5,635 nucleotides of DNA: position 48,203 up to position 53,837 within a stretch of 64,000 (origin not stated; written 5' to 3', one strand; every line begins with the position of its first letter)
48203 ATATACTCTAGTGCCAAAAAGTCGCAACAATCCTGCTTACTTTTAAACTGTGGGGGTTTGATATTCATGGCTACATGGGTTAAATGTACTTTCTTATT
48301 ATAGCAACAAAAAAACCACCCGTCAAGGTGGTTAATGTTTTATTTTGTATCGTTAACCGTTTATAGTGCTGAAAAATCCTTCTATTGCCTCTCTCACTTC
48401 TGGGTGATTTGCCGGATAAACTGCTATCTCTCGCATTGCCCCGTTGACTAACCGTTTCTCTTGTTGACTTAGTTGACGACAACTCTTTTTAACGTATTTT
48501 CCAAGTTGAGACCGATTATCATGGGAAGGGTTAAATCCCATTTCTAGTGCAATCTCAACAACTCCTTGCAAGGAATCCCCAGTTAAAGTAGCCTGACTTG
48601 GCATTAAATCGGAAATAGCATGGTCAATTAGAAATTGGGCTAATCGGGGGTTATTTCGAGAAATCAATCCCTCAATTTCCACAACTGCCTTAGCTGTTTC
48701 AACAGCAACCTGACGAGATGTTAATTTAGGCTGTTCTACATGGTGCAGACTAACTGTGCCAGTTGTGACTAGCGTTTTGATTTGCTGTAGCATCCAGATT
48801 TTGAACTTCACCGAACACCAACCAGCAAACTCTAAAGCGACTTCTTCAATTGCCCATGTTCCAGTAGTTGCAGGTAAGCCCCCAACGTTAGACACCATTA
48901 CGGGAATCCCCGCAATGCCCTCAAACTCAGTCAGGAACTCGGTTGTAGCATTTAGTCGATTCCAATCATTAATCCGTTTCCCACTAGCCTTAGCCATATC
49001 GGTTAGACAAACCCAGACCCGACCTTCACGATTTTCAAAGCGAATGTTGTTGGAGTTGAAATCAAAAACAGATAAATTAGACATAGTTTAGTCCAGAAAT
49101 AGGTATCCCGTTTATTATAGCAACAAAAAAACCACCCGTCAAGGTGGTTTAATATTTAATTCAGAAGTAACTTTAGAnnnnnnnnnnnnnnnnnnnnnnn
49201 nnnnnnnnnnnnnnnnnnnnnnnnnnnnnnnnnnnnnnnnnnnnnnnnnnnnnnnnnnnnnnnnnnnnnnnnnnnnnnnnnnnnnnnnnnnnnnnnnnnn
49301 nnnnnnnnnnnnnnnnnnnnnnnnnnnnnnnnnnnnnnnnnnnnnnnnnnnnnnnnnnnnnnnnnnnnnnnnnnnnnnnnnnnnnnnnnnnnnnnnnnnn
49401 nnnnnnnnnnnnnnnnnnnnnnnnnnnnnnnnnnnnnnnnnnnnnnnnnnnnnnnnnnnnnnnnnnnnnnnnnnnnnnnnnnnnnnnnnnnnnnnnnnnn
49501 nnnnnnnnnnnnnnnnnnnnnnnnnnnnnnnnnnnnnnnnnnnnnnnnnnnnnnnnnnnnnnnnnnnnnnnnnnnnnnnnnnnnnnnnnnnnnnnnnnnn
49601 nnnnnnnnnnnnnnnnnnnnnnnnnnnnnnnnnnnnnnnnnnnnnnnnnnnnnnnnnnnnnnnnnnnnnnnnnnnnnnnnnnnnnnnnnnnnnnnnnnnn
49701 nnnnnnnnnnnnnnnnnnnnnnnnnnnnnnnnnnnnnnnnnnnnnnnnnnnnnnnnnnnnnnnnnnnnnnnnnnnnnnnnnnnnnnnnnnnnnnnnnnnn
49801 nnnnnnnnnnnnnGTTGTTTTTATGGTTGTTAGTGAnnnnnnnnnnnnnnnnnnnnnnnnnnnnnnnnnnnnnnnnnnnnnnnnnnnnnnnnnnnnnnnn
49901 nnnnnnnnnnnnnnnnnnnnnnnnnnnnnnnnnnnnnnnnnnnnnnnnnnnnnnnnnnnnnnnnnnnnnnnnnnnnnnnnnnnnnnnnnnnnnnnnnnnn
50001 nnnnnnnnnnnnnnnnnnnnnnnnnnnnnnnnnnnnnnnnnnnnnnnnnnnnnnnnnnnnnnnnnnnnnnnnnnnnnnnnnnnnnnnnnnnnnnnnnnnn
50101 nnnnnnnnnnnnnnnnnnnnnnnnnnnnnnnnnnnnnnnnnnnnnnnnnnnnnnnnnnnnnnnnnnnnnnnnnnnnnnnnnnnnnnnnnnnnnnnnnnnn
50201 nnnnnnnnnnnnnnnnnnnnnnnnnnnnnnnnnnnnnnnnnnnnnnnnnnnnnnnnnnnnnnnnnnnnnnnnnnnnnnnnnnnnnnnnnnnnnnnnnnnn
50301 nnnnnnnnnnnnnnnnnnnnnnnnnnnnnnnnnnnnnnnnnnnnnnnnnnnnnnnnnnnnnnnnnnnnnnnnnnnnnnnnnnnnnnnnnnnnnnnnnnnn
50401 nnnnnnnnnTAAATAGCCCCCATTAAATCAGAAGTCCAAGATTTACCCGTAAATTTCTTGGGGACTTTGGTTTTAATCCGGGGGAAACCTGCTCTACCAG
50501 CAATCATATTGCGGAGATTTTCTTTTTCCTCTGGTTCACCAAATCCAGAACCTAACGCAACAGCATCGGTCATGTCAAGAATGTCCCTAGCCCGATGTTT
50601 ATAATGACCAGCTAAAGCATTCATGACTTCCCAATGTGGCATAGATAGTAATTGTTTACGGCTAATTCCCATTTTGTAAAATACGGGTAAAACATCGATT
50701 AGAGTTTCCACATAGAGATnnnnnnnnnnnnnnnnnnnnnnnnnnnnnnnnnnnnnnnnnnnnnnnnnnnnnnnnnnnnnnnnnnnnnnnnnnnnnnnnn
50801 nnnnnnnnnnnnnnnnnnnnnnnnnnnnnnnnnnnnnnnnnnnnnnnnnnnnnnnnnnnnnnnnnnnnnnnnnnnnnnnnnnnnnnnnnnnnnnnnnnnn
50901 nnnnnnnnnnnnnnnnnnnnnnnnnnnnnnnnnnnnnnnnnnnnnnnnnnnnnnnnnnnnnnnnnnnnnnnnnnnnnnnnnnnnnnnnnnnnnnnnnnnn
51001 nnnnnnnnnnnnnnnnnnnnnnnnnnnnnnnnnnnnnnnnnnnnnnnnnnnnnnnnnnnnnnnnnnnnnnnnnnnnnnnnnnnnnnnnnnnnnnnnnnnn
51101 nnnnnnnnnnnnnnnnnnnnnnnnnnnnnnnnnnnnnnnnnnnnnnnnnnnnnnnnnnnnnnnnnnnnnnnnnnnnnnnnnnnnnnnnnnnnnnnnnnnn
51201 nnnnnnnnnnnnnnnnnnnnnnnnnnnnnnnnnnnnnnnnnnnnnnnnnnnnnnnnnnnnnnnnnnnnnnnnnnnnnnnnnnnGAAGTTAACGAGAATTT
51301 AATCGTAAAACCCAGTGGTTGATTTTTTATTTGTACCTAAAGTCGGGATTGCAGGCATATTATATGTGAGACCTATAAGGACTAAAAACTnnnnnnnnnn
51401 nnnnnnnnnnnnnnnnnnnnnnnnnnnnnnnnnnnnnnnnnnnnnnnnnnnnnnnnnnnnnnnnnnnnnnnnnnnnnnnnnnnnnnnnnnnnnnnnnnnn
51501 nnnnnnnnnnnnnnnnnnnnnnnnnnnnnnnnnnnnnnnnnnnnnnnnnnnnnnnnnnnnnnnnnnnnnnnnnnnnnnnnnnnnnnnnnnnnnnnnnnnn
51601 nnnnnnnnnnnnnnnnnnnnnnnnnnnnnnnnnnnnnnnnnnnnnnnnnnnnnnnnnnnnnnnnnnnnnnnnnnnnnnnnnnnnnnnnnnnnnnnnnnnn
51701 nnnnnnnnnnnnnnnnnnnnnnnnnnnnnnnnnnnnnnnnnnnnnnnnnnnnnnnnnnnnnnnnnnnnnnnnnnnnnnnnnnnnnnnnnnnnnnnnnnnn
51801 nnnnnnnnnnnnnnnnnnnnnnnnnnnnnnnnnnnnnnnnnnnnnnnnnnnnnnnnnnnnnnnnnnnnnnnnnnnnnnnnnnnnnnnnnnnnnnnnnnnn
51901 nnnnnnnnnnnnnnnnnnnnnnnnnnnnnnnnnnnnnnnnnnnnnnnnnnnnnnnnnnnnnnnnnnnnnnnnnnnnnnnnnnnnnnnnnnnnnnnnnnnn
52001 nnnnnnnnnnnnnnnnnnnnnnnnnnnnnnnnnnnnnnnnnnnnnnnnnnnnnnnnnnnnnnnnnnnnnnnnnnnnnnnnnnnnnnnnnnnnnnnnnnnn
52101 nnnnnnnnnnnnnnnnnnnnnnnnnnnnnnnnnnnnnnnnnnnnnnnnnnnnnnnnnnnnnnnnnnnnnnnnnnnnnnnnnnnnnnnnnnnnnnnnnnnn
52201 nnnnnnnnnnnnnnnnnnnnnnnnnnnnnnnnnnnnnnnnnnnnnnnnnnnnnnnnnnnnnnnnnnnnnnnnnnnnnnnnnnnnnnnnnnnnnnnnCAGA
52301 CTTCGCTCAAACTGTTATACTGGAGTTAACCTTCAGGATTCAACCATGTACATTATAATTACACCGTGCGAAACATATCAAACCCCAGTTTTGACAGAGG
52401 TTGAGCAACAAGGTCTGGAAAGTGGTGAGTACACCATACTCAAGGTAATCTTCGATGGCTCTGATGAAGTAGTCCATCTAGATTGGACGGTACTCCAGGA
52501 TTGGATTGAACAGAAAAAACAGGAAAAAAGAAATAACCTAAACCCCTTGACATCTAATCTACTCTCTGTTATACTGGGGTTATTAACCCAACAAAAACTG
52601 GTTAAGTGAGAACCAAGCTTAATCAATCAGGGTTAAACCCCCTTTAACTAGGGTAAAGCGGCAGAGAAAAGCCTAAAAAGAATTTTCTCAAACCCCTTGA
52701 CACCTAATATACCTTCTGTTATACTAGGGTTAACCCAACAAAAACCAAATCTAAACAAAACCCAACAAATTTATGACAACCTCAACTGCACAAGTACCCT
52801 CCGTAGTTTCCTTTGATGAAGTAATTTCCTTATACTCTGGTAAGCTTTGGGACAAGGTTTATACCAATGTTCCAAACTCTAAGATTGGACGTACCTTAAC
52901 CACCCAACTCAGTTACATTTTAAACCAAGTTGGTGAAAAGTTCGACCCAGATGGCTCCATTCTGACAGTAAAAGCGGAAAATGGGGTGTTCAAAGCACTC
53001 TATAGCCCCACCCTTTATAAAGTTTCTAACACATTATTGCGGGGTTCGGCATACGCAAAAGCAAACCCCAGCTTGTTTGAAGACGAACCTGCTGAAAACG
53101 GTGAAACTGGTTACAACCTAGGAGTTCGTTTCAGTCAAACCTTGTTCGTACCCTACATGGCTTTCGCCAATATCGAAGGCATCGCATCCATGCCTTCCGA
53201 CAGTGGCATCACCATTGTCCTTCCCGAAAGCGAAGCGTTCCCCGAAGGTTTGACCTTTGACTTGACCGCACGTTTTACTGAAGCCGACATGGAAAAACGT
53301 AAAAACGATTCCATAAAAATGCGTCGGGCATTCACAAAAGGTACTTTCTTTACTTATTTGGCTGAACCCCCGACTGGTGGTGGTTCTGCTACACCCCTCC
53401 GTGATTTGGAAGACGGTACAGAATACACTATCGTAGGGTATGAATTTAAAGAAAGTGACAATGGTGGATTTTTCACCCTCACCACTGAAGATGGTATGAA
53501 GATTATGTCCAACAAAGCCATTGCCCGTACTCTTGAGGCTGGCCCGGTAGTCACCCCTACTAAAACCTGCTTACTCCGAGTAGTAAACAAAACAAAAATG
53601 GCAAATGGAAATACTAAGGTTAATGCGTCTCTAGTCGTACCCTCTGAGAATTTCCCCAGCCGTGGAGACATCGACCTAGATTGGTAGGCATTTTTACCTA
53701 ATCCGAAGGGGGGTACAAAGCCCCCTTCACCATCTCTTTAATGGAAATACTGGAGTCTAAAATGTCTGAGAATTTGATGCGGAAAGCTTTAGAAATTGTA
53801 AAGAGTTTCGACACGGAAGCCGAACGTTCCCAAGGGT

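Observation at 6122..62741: A ~10-nt motif, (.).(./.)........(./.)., marks about 18 late transcription units and may be the target of the phage sigma factor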

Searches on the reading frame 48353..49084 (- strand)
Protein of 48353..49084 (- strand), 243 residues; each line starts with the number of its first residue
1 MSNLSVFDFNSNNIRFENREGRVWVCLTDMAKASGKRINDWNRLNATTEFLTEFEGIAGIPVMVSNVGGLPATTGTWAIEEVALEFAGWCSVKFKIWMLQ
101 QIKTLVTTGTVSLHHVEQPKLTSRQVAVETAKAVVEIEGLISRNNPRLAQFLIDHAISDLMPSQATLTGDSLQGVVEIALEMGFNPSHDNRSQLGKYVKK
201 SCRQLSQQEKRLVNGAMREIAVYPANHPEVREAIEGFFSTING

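Call 84: search_protein_families(library=phrogs, proteins=[window:48353-49084:-], max_evalue=0.001)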
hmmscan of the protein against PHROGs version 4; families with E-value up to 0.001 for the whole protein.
window:48353-49084:- (243 aa): 3 families
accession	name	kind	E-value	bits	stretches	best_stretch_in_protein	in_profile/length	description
phrog_129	-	transcription regulation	2.2e-19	71.4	1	9-133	8-136/273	transcriptional regulator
phrog_2812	-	unknown function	1.9e-12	48.3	1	1-124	1-125/288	-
phrog_1136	-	unknown function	1e-11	46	1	1-113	1-111/244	-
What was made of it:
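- A second conserved middle-class 'transcriptional regulator', the gp17 ortholog at 48353-49084(-), exists (call 84).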

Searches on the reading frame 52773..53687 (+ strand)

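Call 11: search_protein_families(library=pfam, proteins=[window:52773-53687:+], max_evalue=0.001)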
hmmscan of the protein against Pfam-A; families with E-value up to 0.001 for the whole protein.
window:52773-53687:+ (304 aa): 0 families

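Call 84: search_protein_families(library=phrogs, proteins=[window:52773-53687:+], max_evalue=0.001)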
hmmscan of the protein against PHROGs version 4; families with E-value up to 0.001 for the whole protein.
window:52773-53687:+ (304 aa): 1 family
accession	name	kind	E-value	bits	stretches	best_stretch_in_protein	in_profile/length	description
phrog_25892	-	unknown function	9.8e-16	59.1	1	16-304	15-324/324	-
